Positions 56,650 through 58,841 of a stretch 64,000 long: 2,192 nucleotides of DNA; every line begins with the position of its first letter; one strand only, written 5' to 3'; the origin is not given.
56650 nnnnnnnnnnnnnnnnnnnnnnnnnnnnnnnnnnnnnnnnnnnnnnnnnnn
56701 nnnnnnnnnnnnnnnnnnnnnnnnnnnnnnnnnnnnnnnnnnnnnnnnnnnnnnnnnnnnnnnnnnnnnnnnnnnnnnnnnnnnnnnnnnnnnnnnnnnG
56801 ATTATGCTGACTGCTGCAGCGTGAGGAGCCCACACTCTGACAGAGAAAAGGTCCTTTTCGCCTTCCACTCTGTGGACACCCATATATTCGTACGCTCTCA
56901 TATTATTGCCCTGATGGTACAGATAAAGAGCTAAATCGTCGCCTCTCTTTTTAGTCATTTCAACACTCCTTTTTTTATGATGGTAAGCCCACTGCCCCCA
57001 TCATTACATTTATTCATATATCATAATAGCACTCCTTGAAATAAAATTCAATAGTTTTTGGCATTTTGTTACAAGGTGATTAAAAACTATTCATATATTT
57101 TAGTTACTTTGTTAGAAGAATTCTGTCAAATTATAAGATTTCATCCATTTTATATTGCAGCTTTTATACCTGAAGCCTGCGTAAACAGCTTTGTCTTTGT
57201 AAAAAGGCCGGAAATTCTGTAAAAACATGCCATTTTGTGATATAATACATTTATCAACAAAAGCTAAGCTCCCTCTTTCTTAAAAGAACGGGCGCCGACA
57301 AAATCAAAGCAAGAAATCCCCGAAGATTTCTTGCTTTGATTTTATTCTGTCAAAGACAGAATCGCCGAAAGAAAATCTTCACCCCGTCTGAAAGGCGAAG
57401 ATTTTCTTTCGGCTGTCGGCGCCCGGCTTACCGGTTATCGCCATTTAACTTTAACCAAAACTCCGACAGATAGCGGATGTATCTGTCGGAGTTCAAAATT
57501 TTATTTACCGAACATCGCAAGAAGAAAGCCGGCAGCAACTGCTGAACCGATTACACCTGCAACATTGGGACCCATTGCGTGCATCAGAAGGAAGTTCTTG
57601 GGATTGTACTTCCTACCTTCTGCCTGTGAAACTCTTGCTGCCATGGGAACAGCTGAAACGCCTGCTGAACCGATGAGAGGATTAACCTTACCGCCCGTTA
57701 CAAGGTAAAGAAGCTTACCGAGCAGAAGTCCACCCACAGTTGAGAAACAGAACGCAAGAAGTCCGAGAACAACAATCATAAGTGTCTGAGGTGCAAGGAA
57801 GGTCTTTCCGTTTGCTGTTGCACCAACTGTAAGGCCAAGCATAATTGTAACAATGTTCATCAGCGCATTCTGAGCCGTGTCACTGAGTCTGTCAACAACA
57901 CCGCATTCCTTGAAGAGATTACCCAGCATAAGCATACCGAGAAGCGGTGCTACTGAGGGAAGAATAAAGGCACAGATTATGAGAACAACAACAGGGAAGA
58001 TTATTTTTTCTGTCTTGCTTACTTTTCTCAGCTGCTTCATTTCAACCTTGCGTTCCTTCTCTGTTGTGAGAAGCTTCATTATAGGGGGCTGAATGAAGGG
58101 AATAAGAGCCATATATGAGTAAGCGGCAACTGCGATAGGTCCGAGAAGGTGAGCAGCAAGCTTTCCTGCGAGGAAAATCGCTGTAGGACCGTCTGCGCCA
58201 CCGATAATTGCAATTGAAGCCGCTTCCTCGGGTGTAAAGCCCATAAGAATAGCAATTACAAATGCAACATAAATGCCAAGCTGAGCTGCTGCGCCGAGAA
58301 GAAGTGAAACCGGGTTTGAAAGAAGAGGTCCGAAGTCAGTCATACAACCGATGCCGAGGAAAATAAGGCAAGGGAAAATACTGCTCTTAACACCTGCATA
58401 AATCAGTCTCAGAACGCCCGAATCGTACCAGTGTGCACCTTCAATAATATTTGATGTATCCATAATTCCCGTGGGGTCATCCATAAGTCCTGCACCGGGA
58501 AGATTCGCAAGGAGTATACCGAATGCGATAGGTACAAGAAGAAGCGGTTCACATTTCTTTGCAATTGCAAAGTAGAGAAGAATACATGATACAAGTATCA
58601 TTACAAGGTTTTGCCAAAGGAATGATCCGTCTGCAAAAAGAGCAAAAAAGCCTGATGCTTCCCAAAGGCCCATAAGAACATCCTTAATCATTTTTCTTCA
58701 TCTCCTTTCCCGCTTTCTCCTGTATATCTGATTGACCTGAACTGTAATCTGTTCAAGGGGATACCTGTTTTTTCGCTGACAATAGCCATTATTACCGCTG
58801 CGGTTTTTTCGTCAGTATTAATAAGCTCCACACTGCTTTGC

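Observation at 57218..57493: Perfect 137-nt four-way-junction palindrome with an orphan promoter aimed at it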

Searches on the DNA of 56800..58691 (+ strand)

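Call 5: search_rna_families(source=window, start=56800, end=57700, threshold=evalue, max_evalue=10, show_alignments=3)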
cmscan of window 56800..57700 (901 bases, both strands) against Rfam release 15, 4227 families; matches with E-value up to 10: 22.
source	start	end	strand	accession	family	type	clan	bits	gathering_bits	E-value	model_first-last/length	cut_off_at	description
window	57300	57343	-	RF04134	MIR7504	Gene; miRNA;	-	27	83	0.023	1-124/124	no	MIR7504 microRNA precursor family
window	57458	57622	-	RF02986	FuFi-1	Gene; sRNA;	-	26.2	59.6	0.0016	1-175/175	no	FuFi-1 RNA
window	57297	57342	-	RF04343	Plastid-psbA-2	Cis-reg;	CL00153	24.7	55.8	0.038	1-60/60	no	Plastid-psbA-2 3UTR RNA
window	57306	57362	-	RF02495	ohsC_RNA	Gene; antitoxin;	-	24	50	0.42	1-77/77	no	Oppression of Hydrophobic ORF by sRNA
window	57364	57413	-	RF03669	mir-2767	Gene; miRNA;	-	23.4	69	0.081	11-71/80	no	mir-2767 microRNA precursor family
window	57303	57344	+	RF04343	Plastid-psbA-2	Cis-reg;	CL00153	22.3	55.8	0.16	1-60/60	no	Plastid-psbA-2 3UTR RNA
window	57307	57334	-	RF00900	mir-255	Gene; miRNA;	-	19.1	50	1.8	1-59/59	no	mir-255 microRNA precursor family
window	57360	57417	-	RF04134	MIR7504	Gene; miRNA;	-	19.1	83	2.2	1-124/124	no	MIR7504 microRNA precursor family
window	57457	57638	-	RF04178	BTnc005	Gene; sRNA;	-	19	174.8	0.082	1-205/205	no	Bacteroides sRNA BTnc005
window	57091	57474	-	RF02635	EF0820_EF0821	Gene; sRNA;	-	18.9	442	0.023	1-370/370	no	Enterococcus sRNA EF0820_EF0821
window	57298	57345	-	RF03459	mir-1890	Gene; miRNA;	-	18.6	76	1.1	1-78/78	no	mir-1890 microRNA precursor family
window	57296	57347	-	RF04239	mir-4679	Gene; miRNA;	-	17.7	88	2.7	1-75/75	no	mir-4679 microRNA precursor family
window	57303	57365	-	RF02432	SpF25_sRNA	Gene; sRNA;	-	16.9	48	7.6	1-102/102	no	Streptococcus sRNA SpF25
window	56985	57032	-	RF01421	snoR114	Gene; snRNA; snoRNA; CD-box;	-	16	45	6.1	1-87/87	no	small nucleolar RNA snoR114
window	57299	57383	-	RF04339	Plastid-psbJ-3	Cis-reg;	CL00152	15.9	61.7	7.9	1-125/125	no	Plastid-psbJ-3 3UTR RNA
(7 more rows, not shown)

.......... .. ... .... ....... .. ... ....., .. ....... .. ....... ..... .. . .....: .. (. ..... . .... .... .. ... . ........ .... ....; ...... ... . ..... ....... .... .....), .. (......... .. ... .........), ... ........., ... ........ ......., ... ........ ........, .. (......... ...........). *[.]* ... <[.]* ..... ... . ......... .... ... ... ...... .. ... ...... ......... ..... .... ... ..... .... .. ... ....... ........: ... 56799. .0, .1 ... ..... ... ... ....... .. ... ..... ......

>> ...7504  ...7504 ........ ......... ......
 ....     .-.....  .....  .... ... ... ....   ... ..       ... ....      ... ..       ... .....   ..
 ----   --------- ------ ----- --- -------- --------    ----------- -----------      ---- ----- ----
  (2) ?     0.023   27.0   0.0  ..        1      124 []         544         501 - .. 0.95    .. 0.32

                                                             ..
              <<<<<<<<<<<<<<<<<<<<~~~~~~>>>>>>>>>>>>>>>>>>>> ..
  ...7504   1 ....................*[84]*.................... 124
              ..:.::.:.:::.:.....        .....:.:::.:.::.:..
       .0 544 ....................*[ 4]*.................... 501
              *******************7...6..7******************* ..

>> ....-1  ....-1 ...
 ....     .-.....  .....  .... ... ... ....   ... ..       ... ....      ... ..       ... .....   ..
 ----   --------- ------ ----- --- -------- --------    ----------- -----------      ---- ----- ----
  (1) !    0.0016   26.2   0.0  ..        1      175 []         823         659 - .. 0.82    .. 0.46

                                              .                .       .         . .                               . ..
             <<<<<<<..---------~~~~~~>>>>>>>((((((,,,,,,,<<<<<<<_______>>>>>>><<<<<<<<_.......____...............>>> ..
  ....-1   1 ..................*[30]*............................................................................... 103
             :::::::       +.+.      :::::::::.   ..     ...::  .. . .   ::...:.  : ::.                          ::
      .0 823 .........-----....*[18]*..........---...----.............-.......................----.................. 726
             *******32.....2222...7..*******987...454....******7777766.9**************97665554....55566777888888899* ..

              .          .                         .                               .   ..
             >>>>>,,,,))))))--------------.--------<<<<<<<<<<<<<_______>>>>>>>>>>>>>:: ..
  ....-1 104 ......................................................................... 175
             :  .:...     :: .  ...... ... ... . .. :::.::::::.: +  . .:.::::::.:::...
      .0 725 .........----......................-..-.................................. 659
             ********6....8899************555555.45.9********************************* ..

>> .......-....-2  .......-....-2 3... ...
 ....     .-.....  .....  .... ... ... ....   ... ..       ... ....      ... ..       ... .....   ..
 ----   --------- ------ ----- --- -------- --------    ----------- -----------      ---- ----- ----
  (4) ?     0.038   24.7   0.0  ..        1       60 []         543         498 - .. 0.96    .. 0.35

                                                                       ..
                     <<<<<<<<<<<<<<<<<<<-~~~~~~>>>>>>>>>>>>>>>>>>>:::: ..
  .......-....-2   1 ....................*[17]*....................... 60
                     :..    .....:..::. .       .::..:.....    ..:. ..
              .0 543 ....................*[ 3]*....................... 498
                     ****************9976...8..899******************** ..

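Call 26: search_dna_similar(query=window:57250-57500:+, collection=plasmids, mode=distant, max_evalue=1)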
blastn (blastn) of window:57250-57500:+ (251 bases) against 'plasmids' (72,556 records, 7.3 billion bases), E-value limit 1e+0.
No match.

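Call 27: search_dna_similar(query=window:57250-57500:+, collection=phages, mode=distant, max_evalue=1)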
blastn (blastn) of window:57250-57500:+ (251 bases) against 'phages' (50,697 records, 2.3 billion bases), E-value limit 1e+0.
No match.

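Call 65: search_dna_similar(query=L002:405-580:+, collection=plasmids, mode=distant, max_evalue=10)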
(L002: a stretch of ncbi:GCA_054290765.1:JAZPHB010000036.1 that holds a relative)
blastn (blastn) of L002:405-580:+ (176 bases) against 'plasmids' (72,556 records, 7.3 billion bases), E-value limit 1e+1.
Records with a match: 1; places in all: 1; records where one place covers at least 80% of the query: 0.
Best place of each record, by identity: 95-99% 1.
By first word of the organism name: Microvirga 1.
By predicted mobility (MOB-suite, as given by PLSDB): non-mobilizable 1.
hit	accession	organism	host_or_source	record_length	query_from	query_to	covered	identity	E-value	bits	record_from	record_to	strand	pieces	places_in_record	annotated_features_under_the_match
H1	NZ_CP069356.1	Microvirga sp. VF16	Vachellia farnesiana,Cell culture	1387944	139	164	15%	96.3%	5e-1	42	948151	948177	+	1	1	none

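Call 73: search_rna_families(source=L002, start=300, end=820, threshold=evalue, max_evalue=1)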
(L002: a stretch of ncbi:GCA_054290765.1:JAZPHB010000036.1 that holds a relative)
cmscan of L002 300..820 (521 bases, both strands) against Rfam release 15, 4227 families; matches with E-value up to 1: 1.
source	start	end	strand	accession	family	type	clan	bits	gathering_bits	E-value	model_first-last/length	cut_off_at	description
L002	510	555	-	RF00749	mir-208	Gene; miRNA;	-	19.3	56.4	0.1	1-77/77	no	mir-208 microRNA precursor family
